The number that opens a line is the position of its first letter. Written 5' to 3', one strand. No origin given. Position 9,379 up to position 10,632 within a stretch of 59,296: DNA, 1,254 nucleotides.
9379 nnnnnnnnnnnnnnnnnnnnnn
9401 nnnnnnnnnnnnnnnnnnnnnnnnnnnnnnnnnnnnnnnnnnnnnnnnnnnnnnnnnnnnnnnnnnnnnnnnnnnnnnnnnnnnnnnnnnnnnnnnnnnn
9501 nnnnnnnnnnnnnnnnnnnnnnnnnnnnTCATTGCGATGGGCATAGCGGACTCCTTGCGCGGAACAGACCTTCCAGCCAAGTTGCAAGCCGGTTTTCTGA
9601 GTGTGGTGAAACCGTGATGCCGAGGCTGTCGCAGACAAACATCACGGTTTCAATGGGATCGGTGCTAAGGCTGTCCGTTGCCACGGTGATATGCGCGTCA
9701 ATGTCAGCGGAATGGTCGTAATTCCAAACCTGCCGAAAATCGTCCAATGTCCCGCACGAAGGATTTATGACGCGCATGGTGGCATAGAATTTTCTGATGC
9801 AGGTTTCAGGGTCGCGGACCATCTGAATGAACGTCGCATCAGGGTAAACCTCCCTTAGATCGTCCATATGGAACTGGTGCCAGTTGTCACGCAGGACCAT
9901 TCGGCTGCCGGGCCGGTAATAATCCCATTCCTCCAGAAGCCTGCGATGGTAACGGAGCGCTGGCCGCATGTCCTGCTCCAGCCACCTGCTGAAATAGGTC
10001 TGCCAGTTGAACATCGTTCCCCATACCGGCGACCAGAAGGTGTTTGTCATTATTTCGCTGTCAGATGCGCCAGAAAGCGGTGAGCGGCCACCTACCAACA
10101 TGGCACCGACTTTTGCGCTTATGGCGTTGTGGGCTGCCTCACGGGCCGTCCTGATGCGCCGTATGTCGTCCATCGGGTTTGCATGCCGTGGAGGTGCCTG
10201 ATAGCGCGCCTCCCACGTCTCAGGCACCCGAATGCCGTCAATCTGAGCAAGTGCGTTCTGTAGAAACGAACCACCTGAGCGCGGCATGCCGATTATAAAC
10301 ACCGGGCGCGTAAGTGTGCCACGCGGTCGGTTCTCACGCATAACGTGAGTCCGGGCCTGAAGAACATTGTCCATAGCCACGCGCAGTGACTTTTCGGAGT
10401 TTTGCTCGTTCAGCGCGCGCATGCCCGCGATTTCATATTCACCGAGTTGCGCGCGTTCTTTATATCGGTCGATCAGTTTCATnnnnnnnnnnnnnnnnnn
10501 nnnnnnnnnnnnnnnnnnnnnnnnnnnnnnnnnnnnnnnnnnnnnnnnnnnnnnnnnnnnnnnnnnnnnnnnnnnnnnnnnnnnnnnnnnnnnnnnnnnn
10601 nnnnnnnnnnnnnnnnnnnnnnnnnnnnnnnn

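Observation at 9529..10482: Sulfotransferase-like gene embedded in the tail-tip module, in the slot normally held by the gpK/g14 peptidase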

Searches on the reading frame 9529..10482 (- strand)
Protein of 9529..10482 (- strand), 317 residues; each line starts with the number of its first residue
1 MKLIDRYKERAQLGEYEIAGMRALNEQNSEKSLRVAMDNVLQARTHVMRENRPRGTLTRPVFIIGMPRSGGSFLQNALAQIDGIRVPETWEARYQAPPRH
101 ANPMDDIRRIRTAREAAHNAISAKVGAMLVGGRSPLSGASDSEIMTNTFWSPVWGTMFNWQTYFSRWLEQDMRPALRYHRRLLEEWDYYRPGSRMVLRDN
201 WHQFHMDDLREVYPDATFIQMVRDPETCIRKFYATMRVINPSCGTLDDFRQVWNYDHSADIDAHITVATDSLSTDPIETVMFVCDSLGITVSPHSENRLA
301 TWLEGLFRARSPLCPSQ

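Call 3: search_protein_families(library=pfam, proteins=[window:9529-10482:-], max_evalue=0.01)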
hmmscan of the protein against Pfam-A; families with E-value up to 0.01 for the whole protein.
window:9529-10482:- (317 aa): 2 families
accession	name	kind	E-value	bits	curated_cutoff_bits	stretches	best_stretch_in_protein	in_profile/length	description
PF13469.12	Sulfotransfer_3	-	2.5e-20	74.1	27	1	60-292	1-215/216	Sulfotransferase family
PF17784.7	Sulfotransfer_4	-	7.4e-06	26.4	22.8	1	182-241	58-116/215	Sulfotransferase domain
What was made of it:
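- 9529..10482 (-): Sulfotransferase gene: 317 aa, a shortened relative of STF1/STF9, soluble, with no signal peptide or membrane helix. Pfam Sulfotransfer_3 at E 2.5e-20 over the full profile (call 3).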

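Call 4: search_protein_families(library=phrogs, proteins=[window:9529-10482:-], max_evalue=0.01)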
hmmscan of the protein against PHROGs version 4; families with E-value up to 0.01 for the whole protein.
window:9529-10482:- (317 aa): 1 family
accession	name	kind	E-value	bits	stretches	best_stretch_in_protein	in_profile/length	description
phrog_2769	-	unknown function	0.00075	20.2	1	203-299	60-156/239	-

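Call 6: search_dna_similar(query=window:9529-10482:-, collection=phages, mode=protein, max_rows=40)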
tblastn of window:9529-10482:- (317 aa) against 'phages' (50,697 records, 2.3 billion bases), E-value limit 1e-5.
No match.

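Call 8: find_homologous_proteins(query=window:9529-10482:-)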
Query window:9529-10482:- (317 aa): 31 proteins with E <= 0.001 among 889 candidates.
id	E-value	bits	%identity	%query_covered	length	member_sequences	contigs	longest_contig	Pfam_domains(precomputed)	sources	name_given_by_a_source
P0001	6.5e-218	740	100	100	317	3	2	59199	PF13469.13,PF17784.8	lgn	-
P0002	2.3e-186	637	87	100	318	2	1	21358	PF13469.13,PF17784.8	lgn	-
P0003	9.7e-138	477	65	99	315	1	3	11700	PF13469.13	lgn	-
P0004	3.7e-17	81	39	54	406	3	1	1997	PF13469.13,PF00685.34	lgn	-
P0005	1.5e-9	56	26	78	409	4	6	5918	PF13469.13,PF00685.34,PF17784.8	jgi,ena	jgi:hypothetical protein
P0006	8.8e-8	50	28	55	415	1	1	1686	PF13469.13,PF00685.34,PF17784.8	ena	-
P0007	7.0e-7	47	25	72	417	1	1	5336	PF13469.13,PF00685.34,PF17784.8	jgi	jgi:hypothetical protein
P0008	1.7e-6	46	24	74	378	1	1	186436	PF13469.13,PF17784.8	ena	-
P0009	2.9e-6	45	24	95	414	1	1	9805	PF13469.13,PF17784.8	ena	-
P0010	3.9e-6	45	28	63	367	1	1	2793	PF13469.13,PF00685.34,PF17784.8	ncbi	ncbi:MAG: sulfotransferase, partial [Pseudomonadota bacterium]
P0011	9.1e-6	44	26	95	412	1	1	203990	PF13469.13,PF17784.8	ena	-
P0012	1.4e-5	43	26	74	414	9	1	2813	PF13469.13,PF17784.8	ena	-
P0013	1.6e-5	43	28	62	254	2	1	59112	PF13469.13,PF17784.8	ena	-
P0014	2.8e-5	42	24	74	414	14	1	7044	PF13469.13,PF17784.8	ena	-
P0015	3.7e-5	42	27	54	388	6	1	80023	PF13469.13,PF17784.8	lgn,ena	-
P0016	4.1e-5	41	27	66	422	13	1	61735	PF13469.13,PF17784.8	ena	-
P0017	4.3e-5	41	26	72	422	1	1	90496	PF13469.13,PF17784.8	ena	-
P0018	6.2e-5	41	25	78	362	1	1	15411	PF13469.13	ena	-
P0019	6.4e-5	41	25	77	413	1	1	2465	PF13469.13,PF00685.34,PF17784.8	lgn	-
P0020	6.7e-5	41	30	52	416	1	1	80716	PF13469.13,PF17784.8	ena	-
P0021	1.2e-4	40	24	95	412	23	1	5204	PF13469.13,PF17784.8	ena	-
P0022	1.7e-4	39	29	54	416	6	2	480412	PF13469.13,PF17784.8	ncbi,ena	-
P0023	2.0e-4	39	22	95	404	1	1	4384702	PF13469.13,PF17784.8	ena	-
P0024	2.1e-4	39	27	62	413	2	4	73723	PF13469.13,PF00685.34,PF17784.8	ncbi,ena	-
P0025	2.1e-4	39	29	62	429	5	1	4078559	PF13469.13,PF17784.8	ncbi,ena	-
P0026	2.2e-4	39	30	54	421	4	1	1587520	PF13469.13,PF17784.8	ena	-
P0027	2.5e-4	39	25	90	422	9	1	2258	PF13469.13,PF17784.8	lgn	-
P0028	2.9e-4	39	25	77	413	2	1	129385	PF13469.13,PF00685.34,PF17784.8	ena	-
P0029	3.0e-4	39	26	72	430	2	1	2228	PF13469.13,PF00685.34,PF17784.8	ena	-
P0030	3.8e-4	38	28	72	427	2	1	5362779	PF13469.13,PF00685.34,PF17784.8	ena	-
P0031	6.9e-4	37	22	95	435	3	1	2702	PF13469.13,PF17784.8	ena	-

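Call 12: find_encoding_contigs(protein=P0002, flank=10000, max_places=4)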
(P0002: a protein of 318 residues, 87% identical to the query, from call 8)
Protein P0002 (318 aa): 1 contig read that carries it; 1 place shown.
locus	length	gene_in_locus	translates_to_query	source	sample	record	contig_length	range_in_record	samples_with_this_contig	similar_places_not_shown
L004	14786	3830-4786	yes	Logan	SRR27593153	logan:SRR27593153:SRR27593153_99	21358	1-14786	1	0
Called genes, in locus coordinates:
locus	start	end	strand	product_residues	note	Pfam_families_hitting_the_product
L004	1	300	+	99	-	?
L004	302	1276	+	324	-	-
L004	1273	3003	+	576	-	-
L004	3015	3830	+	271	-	PF09931:Phage_phiJL001_Gp84_N, PF09356:Phage_BR0599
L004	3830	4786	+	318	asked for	PF13469:Sulfotransfer_3, PF17784:Sulfotransfer_4 (faint)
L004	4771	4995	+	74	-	-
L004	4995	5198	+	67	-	-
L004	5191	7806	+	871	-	PF13550:Phage-tail_3 (weak)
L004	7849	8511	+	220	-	PF00182:Glyco_hydro_19 (faint)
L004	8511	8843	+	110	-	-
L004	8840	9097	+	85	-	-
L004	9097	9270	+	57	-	-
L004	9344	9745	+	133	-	-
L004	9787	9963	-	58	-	-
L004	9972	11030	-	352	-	PF01555:N6_N4_Mtase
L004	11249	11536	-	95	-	PF10073:GapR_DNA-bd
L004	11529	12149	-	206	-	PF21448:DNMK (faint)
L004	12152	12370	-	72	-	-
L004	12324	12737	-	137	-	-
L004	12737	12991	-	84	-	-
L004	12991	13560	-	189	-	-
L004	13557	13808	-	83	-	-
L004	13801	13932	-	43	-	-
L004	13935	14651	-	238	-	PF02511:Thy1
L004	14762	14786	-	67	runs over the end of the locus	-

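Call 13: find_encoding_contigs(protein=P0003, flank=10000, max_places=4)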
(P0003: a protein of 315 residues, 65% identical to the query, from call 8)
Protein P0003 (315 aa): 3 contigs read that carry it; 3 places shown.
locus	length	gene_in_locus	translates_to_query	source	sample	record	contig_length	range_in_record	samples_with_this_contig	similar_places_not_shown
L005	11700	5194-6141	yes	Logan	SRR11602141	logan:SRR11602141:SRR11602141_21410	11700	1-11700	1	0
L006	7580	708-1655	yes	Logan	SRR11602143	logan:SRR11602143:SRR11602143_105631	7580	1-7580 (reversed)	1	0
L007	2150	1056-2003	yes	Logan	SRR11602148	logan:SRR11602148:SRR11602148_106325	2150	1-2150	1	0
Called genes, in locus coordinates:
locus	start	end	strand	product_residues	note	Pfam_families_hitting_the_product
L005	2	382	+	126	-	?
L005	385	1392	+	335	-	-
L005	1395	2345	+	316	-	-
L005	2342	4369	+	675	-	PF15780:ASH (faint), PF12371:TMEM131_like_N (weak)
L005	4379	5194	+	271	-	PF09931:Phage_phiJL001_Gp84_N, PF09356:Phage_BR0599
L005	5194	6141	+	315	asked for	PF13469:Sulfotransfer_3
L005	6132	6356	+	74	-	-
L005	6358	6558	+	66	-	-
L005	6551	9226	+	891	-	PF13550:Phage-tail_3 (weak)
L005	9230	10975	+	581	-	PF10983:DUF2793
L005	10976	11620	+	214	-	-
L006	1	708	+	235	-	?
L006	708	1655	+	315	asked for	PF13469:Sulfotransfer_3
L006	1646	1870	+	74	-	-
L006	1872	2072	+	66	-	-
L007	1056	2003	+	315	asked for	PF13469:Sulfotransfer_3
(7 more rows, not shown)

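Call 14: find_encoding_contigs(protein=P0001, flank=10000, max_places=4)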
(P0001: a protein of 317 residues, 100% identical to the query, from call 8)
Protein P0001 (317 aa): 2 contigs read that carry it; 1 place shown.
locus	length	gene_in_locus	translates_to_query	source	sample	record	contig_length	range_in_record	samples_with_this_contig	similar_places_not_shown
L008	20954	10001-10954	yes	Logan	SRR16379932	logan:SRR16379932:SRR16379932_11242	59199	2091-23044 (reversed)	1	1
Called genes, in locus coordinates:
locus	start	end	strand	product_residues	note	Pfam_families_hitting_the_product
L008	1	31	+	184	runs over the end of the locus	-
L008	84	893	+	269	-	PF27730:UCP028589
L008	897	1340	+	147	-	PF23789:Pre_tape_measure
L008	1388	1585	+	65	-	-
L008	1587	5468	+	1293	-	PF06791:TMP_2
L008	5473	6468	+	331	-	-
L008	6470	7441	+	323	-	-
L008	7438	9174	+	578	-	-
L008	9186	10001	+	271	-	PF09931:Phage_phiJL001_Gp84_N, PF09356:Phage_BR0599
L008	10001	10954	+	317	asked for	PF13469:Sulfotransfer_3, PF17784:Sulfotransfer_4 (faint)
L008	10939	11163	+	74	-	-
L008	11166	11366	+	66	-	-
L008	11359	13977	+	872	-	PF13550:Phage-tail_3 (weak)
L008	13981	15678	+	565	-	PF10983:DUF2793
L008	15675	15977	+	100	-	-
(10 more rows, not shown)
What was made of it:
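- Checked: The endolysin is glycoside hydrolase family 19 (call 14).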

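Call 15: search_solved_structures(query=window:9529-10482:-, max_evalue=1, show_alignments=3)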
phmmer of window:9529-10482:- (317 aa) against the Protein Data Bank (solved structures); distinct sequences matched with E-value up to 1: 3.
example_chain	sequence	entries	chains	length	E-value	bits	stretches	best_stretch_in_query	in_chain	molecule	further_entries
2z6v_A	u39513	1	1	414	9e-09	38.5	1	55-227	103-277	Putative uncharacterized protein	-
2zq5_A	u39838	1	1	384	1.4e-07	34.6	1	55-231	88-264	Putative uncharacterized protein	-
3rnl_A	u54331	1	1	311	0.42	13.3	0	58-115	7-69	Sulfotransferase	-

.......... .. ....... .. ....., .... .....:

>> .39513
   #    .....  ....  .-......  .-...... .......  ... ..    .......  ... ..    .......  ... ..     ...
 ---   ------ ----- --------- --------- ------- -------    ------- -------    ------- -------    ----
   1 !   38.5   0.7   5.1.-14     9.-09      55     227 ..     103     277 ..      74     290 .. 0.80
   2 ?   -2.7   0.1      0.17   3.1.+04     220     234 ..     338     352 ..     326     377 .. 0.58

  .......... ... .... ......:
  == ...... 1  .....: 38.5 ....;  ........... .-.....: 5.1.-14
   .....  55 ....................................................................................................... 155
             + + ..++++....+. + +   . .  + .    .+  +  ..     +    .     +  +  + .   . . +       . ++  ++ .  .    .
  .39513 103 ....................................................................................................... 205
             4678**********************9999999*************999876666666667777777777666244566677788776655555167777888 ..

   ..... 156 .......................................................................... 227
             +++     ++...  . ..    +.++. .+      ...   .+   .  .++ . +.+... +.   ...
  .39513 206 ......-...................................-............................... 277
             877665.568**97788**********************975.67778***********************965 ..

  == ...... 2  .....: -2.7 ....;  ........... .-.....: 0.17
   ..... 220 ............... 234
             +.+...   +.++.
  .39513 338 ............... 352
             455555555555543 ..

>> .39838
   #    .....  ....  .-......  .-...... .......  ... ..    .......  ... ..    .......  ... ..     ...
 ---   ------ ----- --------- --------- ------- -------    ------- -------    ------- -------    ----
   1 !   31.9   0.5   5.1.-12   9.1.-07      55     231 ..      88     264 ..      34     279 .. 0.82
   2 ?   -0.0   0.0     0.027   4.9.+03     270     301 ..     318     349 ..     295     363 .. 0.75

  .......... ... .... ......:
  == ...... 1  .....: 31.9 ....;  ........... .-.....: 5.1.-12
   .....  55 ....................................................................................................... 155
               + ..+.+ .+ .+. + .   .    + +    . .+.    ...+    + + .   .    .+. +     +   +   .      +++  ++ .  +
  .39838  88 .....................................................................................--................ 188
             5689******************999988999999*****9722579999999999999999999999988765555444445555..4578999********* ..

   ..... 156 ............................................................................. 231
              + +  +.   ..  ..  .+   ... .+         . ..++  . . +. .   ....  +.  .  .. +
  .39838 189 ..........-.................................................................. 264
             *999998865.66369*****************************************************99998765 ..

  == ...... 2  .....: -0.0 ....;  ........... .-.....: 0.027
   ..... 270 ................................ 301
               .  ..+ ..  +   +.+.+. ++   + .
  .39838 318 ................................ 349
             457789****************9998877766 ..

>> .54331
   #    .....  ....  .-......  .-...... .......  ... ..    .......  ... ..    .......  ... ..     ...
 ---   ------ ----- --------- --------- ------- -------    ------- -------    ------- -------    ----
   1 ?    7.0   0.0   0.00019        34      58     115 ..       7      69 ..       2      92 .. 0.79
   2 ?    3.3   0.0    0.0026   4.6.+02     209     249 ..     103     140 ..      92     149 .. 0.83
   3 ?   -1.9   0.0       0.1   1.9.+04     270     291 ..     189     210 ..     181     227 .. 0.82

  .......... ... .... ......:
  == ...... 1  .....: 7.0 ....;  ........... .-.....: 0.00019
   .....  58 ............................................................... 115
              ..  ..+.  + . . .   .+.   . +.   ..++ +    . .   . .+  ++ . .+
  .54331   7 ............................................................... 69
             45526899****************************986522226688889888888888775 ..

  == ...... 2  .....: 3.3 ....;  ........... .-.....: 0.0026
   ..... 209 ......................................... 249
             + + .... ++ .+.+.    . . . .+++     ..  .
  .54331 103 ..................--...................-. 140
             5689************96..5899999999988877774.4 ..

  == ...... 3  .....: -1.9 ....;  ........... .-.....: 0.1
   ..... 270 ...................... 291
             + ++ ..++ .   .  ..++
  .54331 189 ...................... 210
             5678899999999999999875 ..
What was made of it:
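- PDB sequence hits to 2z6v and 2zq5 (call 15).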

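Call 28: predict_structure(alignment_id=A3)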
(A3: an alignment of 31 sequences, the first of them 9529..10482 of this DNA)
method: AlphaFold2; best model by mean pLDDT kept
length: 317 residues; sequences in the alignment: 31
mean_pLDDT: 66.1   pTM: 0.67
mean pLDDT of the five models: 66.1, 66.0, 65.0, 63.6, 62.5
residues with pLDDT >= 90: 56; 70-90: 102; 50-70: 46; < 50: 113
segments of 3 or more residues with pLDDT < 50: 1-8, 10-14, 16-18, 20-22, 24-41, 92-99, 103-157, 309-317
pLDDT, mean of each block of 10 residues (from residue 1): 45 47 46 40 51 70 87 89 77 47 48 45 38 35 35 45 72 76 75 82 84 92 89 72 80 65 87 92 96 95 70 37
secondary structure, 60 per line:
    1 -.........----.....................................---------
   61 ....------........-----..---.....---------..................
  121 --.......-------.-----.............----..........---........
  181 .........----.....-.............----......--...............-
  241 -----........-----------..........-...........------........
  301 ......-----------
elements in order: H2-10 H15-51 E61-64 H71-78 H89-93 H103-120 H123-129 H143-155 H160-169 H173-189 E194-198 H200-212 E217-222 H225-239 H246-253 E265-268 H269-274 H276-286 H293-306
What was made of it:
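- The acceptor-side region (residues 92-157) is modelled at pLDDT below 50 (call 28), so nothing can be read from the pocket.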

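Call 30: search_protein_representatives(alignment_id=A2)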
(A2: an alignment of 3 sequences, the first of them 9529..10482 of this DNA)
Query: 3 sequences, 317 profile positions. Proteins with E-value up to 0.001 (for the whole library): 1872; up to 1e-10: 426; up to 1e-30: 2. The best 150 are listed.
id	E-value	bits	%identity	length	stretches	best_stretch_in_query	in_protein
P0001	1.4e-206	701.4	-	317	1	1-317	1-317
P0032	4.5e-43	164.2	-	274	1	55-311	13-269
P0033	4.4e-24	101.8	-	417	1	31-234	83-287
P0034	7.1e-24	101.1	-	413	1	55-306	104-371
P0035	7.2e-22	94.6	-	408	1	54-229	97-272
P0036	7.8e-22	94.5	-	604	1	33-304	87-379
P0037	3.6e-21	92.3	-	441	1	44-245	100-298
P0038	4.1e-21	92.1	-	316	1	33-232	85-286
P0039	1.9e-20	89.9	-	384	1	56-244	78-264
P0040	4.5e-20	88.7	-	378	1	55-303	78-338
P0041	5.8e-20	88.3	-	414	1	39-231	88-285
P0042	5.9e-20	88.3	-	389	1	52-305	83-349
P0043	6.7e-20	88.1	-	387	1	41-303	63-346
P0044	1.1e-19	87.4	-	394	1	55-305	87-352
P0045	1.6e-19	86.9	-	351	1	55-305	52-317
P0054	1.4e-18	83.7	-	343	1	36-312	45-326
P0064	1.2e-17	80.7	-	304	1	48-302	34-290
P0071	3.1e-17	79.3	-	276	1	53-287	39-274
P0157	1.5e-14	70.5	-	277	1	55-231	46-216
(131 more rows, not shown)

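Call 32: fold_search(model_id=the predicted structure, library=pdb)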
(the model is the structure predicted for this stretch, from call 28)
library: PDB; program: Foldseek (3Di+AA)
matches with E <= 10: 663; with E <= 0.001: 18
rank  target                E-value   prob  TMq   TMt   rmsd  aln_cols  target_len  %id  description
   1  2zq5                  1.2e-09  1.00  0.54  0.48   6.8       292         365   19  Crystal structure of sulfotransferase STF1 from Mycobacterium tuberculosis H37Rv (type1 form) (released 2009-09-29)
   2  2z6v                  9.5e-09  1.00  0.64  0.53   4.5       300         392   20  Crystal structure of sulfotransferase STF9 from Mycobacterium avium (released 2008-09-09)
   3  9wwe                  4.1e-06  1.00  0.38  0.40   9.8       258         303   16  Crystal structure of human tyrosylprotein sulfotransferase 2 (TPST2) in cation-bound state (released 2025-12-31)
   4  3ap3_B                4.5e-06  1.00  0.40  0.44  13.2       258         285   16  Crystal structure of human tyrosylprotein sulfotransferase-2 complexed with PAP (released 2011-10-26)
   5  3ap3_C                5.3e-06  1.00  0.36  0.39  11.0       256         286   16  Crystal structure of human tyrosylprotein sulfotransferase-2 complexed with PAP (released 2011-10-26)
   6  3ap1_A                9.8e-06  1.00  0.38  0.40   9.9       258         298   16  Crystal structure of human tyrosylprotein sulfotransferase-2 complexed with PAP and C4 peptide (released 2011-10-26)
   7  3ap2_A                1.7e-05  1.00  0.40  0.42  11.7       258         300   15  Crystal structure of human tyrosylprotein sulfotransferase-2 complexed with PAP,C4 peptide, and phosphate ion (released 2011-10-26)
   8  3ap1_B                2.4e-05  1.00  0.38  0.40  13.2       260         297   16  Crystal structure of human tyrosylprotein sulfotransferase-2 complexed with PAP and C4 peptide (released 2011-10-26)
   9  3ap2_B                2.6e-05  1.00  0.40  0.43  11.3       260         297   15  Crystal structure of human tyrosylprotein sulfotransferase-2 complexed with PAP,C4 peptide, and phosphate ion (released 2011-10-26)
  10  4gox                  3.3e-05  1.00  0.38  0.43  11.7       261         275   15  Sulfotransferase Domain from the Synechococcus PCC 7002 Olefin Synthase (released 2012-10-17)
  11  3ap3_A                4.1e-05  1.00  0.40  0.45  10.9       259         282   16  Crystal structure of human tyrosylprotein sulfotransferase-2 complexed with PAP (released 2011-10-26)
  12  8w5z_A                5.7e-05  1.00  0.40  0.38  13.0       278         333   17  Crystal structure of tick tyrosylprotein sulfotransferase reveals the activation mechanism of tick anticoagulant prote (released 2024-04-10)
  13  3ap3_D                5.7e-05  1.00  0.39  0.42  10.1       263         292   16  Crystal structure of human tyrosylprotein sulfotransferase-2 complexed with PAP (released 2011-10-26)
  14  5wrj_C                7.1e-05  1.00  0.40  0.45   8.6       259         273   15  Crystal structure of human tyrosylprotein sulfotransferase-1 complexed with PAP and gastrin peptide (released 2017-09-06)
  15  5wrj_A                7.9e-05  1.00  0.39  0.44   8.6       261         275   14  Crystal structure of human tyrosylprotein sulfotransferase-1 complexed with PAP and gastrin peptide (released 2017-09-06)
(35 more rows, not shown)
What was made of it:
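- On Sulfotransfer_3 (PF13469), the PAPS-dependent sulfotransferase fold: The model has mean pLDDT 66 with a confident core (calls 28, 32).
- On Tail-module NlpC/P60 peptidase (lambda gpK / GTA g14): All significant fold matches (E <= 1e-3) are sulfotransferases, with P-loop kinases among the weaker ones (call 32).
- Closest known: Tyrosylprotein sulfotransferases. Same: Second tier of fold matches (Foldseek E about 4e-6, call 32).
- Foldseek top hits are STF1, STF9 and then tyrosylprotein sulfotransferases (calls 28, 32). The nearest solved relatives are mycobacterial STF enzymes rather than protein sulfotransferases (call 32). Tyrosylprotein sulfotransferases are the next-best fold matches (call 32).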

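Call 33: find_related_loci(query=A2, collection=viral_contigs, flank=8000)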
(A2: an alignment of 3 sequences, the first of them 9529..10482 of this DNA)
Query A2 (317 aa) in viral_contigs; peptide patterns used: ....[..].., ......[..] (x = any residue, [..] = any of these).
71 stretches matched a pattern, but none encodes a relative of the query by tblastn (E <= 1e-3).

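Call 34: find_encoding_contigs(protein=P0032, flank=10000, max_places=4)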
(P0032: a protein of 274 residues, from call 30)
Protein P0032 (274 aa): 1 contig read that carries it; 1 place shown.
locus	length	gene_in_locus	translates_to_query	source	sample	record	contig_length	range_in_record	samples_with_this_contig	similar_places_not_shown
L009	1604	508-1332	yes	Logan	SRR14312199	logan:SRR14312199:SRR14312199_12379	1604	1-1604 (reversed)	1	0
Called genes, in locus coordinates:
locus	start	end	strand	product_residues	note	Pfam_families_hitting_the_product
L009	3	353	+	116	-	?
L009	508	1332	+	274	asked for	PF13469:Sulfotransfer_3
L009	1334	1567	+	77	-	-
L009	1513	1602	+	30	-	?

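Call 39: find_related_loci(query=A5, collection=viral_contigs, flank=8000)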
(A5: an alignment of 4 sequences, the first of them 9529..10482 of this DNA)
Query A5 (317 aa) in viral_contigs; peptide patterns used: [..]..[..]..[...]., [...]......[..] (x = any residue, [..] = any of these).
22 stretches matched a pattern, but none encodes a relative of the query by tblastn (E <= 1e-3).

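Call 40: find_related_loci(query=A5, collection=genome_contigs, flank=10000)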
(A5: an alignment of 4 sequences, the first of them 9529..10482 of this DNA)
Query A5 (317 aa) in genome_contigs; peptide patterns used: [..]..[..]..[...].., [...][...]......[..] (x = any residue, [..] = any of these).
34 stretches matched a pattern, but none encodes a relative of the query by tblastn (E <= 1e-3).

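Call 41: find_related_loci(query=A5, collection=metagenome_contigs, flank=10000)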
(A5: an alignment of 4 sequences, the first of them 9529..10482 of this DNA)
Query A5 (317 aa) in metagenome_contigs; peptide patterns used: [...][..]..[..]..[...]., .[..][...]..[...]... (x = any residue, [..] = any of these).
85 stretches matched a pattern, but none encodes a relative of the query by tblastn (E <= 1e-3).
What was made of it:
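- Tried and rejected: Pattern scans for group A relatives in IMG/VR (two scans), GTDB species genomes and JGI metagenomes: nothing found (calls 33, 39, 40, 41).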

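Call 50: search_protein_families(library=padloc, proteins=[window:9529-10482:-], max_evalue=1)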
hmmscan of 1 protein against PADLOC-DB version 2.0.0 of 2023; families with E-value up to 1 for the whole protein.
window:9529-10482:- (317 aa): 0 families
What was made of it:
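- No PADLOC match (call 50).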

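Call 51: search_protein_families(library=ncbifam, proteins=[window:9529-10482:-, P0032, P0003], max_evalue=0.1)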
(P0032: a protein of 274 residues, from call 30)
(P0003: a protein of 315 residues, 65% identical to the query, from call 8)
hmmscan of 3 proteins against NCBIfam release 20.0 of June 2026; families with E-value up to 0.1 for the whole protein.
window:9529-10482:- (317 aa): 0 families

P0032 (274 aa): 0 families

P0003 (315 aa): 0 families
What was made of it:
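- Tried and rejected: PADLOC and NCBIfam: no hits (calls 50, 51).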
